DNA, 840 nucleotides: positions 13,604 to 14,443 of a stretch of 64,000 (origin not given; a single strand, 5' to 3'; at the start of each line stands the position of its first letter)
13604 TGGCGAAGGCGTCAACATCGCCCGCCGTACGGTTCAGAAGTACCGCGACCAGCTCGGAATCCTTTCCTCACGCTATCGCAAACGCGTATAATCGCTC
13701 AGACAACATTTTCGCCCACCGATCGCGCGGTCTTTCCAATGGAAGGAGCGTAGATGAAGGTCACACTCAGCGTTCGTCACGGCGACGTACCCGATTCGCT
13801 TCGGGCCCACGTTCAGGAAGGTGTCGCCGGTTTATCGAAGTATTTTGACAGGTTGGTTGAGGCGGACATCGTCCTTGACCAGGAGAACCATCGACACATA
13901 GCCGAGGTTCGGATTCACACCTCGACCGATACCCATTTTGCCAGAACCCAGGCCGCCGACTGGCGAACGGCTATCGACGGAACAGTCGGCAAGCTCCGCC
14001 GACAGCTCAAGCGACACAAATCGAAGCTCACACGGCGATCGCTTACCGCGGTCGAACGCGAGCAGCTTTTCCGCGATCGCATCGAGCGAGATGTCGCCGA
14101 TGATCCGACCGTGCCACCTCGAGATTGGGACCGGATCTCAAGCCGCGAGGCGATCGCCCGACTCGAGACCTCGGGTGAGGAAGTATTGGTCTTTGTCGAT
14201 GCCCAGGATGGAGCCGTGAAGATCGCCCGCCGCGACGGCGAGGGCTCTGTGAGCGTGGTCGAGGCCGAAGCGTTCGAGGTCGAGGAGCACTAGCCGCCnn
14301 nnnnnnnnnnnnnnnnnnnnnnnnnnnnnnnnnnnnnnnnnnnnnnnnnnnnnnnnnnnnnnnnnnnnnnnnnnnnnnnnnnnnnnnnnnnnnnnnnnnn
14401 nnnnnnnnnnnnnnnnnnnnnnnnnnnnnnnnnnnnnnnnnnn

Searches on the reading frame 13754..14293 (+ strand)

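Call 10: search_protein_families(library=pfam, proteins=[window:13754-14293:+])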
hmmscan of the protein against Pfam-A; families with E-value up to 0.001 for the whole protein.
window:13754-14293:+ (179 aa): 2 families
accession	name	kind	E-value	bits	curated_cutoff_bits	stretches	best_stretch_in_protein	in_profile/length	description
PF02482.25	Ribosomal_S30AE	-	2.6e-18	67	23.7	1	4-92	2-87/88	Sigma 54 modulation protein / S30EA ribosomal protein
PF16321.10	Ribosom_S30AE_C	-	0.0004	20.5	25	1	127-157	16-46/57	Sigma 54 modulation/S30EA ribosomal protein C terminus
